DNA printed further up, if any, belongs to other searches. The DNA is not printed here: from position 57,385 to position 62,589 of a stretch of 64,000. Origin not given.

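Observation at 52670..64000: Copper-protein island: a 1634-aa MofA/MnxG-like multicopper oxidase ringed by five paralogous secreted cupredoxin-like proteins, a candidate novel extracytoplasmic metal/substrate-oxidising system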

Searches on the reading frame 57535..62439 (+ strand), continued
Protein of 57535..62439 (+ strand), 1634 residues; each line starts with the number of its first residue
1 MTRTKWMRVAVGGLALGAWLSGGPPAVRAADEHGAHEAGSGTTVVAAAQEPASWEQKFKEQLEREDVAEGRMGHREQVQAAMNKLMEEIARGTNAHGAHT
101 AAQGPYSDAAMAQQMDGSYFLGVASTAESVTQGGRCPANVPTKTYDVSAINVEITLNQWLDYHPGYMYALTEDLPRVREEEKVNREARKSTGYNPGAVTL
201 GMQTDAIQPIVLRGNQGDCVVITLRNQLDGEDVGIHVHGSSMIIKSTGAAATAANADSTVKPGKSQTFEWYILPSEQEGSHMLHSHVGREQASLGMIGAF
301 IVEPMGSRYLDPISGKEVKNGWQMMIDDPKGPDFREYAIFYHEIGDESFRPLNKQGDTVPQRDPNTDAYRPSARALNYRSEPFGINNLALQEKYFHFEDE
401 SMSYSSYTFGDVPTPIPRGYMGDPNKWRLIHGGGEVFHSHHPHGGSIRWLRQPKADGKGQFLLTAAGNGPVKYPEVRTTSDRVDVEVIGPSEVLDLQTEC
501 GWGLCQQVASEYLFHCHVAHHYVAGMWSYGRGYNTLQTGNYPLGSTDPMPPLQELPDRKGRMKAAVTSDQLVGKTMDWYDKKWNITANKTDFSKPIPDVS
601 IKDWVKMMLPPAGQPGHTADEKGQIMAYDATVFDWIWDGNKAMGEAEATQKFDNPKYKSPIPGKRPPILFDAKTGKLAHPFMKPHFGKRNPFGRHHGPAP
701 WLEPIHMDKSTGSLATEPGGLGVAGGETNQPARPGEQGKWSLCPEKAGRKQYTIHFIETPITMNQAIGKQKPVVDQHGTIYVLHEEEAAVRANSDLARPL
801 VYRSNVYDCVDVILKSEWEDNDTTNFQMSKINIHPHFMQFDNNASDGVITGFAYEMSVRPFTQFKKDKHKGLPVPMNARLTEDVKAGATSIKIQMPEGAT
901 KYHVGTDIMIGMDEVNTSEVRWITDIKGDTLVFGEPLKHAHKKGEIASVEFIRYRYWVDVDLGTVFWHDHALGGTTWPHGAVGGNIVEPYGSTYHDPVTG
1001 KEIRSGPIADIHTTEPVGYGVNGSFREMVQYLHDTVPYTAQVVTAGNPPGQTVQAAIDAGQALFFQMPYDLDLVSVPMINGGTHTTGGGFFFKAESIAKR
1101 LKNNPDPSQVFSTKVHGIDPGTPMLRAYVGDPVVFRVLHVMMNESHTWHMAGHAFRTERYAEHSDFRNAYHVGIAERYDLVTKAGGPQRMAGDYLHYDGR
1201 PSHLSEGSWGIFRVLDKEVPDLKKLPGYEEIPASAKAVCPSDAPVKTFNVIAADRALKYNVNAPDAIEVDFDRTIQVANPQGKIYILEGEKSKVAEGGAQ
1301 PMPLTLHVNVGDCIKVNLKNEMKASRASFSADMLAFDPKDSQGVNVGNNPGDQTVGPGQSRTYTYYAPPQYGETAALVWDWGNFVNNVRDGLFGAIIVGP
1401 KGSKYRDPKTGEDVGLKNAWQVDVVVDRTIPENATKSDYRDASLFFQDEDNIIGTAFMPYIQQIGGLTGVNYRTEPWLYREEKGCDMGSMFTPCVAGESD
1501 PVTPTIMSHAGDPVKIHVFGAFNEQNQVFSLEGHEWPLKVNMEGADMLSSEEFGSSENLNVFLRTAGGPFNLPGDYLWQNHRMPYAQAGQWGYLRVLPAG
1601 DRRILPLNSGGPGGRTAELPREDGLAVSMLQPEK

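Call 20: find_encoding_contigs(protein=P0007, flank=10000, max_places=2)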
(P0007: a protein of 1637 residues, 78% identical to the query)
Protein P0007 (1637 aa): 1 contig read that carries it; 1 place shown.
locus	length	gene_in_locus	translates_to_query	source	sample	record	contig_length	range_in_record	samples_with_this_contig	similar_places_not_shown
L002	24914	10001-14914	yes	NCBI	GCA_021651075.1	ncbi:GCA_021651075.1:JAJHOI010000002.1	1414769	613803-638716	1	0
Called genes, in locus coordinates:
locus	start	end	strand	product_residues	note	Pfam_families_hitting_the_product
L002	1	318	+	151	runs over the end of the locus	PF00072:Response_reg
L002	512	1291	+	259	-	-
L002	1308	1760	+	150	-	PF00582:Usp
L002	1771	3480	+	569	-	PF03109:ABC1, PF27536:UbiB_helical (weak)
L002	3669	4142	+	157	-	PF00582:Usp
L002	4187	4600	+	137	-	PF00571:CBS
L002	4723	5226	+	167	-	PF00355:Rieske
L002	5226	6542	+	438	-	PF00033:Cytochrome_B, PF13631:Cytochrom_B_N_2, PF00032:Cytochrom_B_C, PF13442:Cytochrome_CBB3, PF00034:Cytochrom_C, PF02433:FixO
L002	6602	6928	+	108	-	PF00034:Cytochrom_C, PF13442:Cytochrome_CBB3, PF02433:FixO (weak)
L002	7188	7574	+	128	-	PF00515:TPR_1 (faint), PF07719:TPR_2 (faint)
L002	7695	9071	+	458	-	PF08448:PAS_4, PF00158:Sigma54_activat, PF14532:Sigma54_activ_2, PF07724:AAA_2 (weak), PF07728:AAA_5 (weak), PF00004:AAA (weak), PF25601:AAA_lid_14, PF02954:HTH_8, +1 more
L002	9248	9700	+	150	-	PF09980:DUF2214 (weak), PF13664:DUF4149, PF05425:CopD (weak)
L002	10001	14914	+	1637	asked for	PF07731:Cu-oxidase_2 (faint), PF07732:Cu-oxidase_3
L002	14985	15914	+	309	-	PF14686:fn3_3 (weak), PF13620:CarboxypepD_reg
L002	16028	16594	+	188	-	PF01814:Hemerythrin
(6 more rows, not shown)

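Call 21: find_encoding_contigs(protein=P0095, flank=10000, max_places=2)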
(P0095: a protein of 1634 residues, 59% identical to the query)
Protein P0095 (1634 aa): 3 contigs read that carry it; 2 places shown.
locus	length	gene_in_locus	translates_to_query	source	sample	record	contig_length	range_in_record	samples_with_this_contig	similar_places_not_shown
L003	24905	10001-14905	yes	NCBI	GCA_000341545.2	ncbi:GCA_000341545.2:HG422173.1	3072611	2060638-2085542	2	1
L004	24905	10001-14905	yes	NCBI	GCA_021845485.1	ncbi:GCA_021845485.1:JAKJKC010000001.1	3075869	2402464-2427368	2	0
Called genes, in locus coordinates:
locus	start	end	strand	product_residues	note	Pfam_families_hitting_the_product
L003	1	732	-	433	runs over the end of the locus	PF01595:CNNM, PF00571:CBS (weak), PF03471:CorC_HlyC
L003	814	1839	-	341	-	PF00586:AIRS, PF02769:AIRS_C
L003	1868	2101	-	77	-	-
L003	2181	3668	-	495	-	PF02696:SelO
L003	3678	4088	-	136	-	PF00571:CBS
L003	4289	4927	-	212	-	PF07603:Lcl_C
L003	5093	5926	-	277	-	PF02146:SIR2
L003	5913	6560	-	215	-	PF01966:HD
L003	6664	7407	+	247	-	PF02361:CbiQ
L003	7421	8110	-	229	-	PF01507:PAPS_reduct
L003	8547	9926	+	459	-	PF00089:Trypsin, PF13365:Trypsin_2, PF00595:PDZ (weak), PF13180:PDZ_2, PF17820:PDZ_6 (weak), PF00595:PDZ, PF13180:PDZ_2, PF17820:PDZ_6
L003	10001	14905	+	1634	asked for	PF07732:Cu-oxidase_3 (faint)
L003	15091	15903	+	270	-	PF13620:CarboxypepD_reg, PF14686:fn3_3 (weak)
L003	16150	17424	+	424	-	PF02433:FixO (faint), PF00034:Cytochrom_C, PF13442:Cytochrome_CBB3, PF00034:Cytochrom_C (weak)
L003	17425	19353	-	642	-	PF00034:Cytochrom_C (weak), PF13442:Cytochrome_CBB3, PF00034:Cytochrom_C, PF13442:Cytochrome_CBB3, PF00034:Cytochrom_C, PF09459:EB_dh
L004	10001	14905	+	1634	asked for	PF07732:Cu-oxidase_3 (faint)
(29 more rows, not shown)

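Call 39: find_related_loci(query=window:57535-62439:+, collection=genome_contigs, flank=10000)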
Query window:57535-62439:+ (1634 aa) in genome_contigs; peptide patterns used: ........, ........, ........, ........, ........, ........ (x = any residue, [..] = any of these).
40 stretches matched a pattern; 35 encode a relative of the query (tblastn E <= 1e-3); 33 distinct loci.
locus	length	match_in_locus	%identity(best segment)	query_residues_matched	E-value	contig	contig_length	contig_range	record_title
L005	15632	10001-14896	86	2-1634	0e+0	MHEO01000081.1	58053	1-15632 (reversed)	MAG: Nitrospirae bacterium RIFCSPHIGHO2_01_FULL_66_17 rifcsphigho2_01_scaffold_7409, whole genome shotgun sequence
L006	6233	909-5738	86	11-1622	0e+0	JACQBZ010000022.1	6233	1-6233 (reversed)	MAG: Nitrospirae bacterium isolate NC_groundwater_955_Pr1_S-0.2um_56_113 Montesol18-Sp2_coassembly_scaffold_157854, whol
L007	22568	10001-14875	92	11-1634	0e+0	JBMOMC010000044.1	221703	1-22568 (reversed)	MAG: Nitrospirota bacterium isolate Betzabe_MAG040 MAG040_44, whole genome shotgun sequence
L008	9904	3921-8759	83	9-1622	0e+0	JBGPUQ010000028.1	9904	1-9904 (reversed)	MAG: Nitrospiria bacterium isolate OBJ1_062018_110_4 k141_3144902_length_9904_cov_22.8711, whole genome shotgun sequence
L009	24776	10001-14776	78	32-1620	0e+0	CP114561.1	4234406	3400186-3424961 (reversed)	MAG: Candidatus Manganitrophus sp. isolate GAC4 chromosome, complete genome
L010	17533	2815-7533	78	52-1622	0e+0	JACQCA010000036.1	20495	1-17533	MAG: Nitrospirae bacterium isolate NC_groundwater_956_Pr1_S-0.2um_57_83 Montesol18-Sp2_coassembly_scaffold_356613, whole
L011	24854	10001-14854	77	10-1623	0e+0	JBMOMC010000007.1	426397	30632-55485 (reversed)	MAG: Nitrospirota bacterium isolate Betzabe_MAG040 MAG040_7, whole genome shotgun sequence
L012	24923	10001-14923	74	3-1634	0e+0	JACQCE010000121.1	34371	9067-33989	MAG: Nitrospirae bacterium isolate NC_groundwater_960_Pr1_S-0.2um_63_62 Montesol18-Sp2_coassembly_scaffold_1254325, whol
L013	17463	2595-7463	75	16-1634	0e+0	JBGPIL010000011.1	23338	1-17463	MAG: Nitrospiria bacterium isolate OBJ_0618_7090110_334 k141_3966190_length_23338_cov_22.0000, whole genome shotgun sequ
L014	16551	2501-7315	75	33-1632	0e+0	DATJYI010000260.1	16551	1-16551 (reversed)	MAG TPA_asm: Nitrospiria bacterium isolate SMAG_U15148 k141_2935189, whole genome shotgun sequence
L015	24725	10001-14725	76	53-1618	0e+0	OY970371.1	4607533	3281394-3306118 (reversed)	MAG: Candidatus Manganitrophaceae bacterium isolate MFD03066.bin.c.2 genome assembly, chromosome: 1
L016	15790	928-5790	73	9-1622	0e+0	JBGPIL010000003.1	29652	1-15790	MAG: Nitrospiria bacterium isolate OBJ_0618_7090110_334 k141_2988317_length_29652_cov_10.0000, whole genome shotgun sequ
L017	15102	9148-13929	72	26-1616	0e+0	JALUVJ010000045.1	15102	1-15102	MAG: Nitrospira sp. isolate 128-326_metabat2_scaf2bin.035 128-326_scaffold_1748_c1, whole genome shotgun sequence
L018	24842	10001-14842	71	12-1622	0e+0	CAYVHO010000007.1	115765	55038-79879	MAG TPA_asm: uncultured Nitrospira sp. isolate SRP215229_co1_117 genome assembly, contig: NODE_66_length_115765_cov_150.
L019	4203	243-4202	87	20-1606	0e+0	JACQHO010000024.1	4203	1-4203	MAG: Nitrospirae bacterium isolate NC_groundwater_1101_Ag_S2p5_58_88 S_2p5_S6_coassembly_k141_380485, whole genome shotg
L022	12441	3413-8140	77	51-1624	0e+0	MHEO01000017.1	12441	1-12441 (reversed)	MAG: Nitrospirae bacterium RIFCSPHIGHO2_01_FULL_66_17 rifcsphigho2_01_scaffold_15562, whole genome shotgun sequence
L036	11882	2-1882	72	1014-1634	0e+0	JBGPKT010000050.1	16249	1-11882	MAG: Nitrospiria bacterium isolate OBJ_0618_7090110_28 k141_8075458_length_16249_cov_76.0000, whole genome shotgun seque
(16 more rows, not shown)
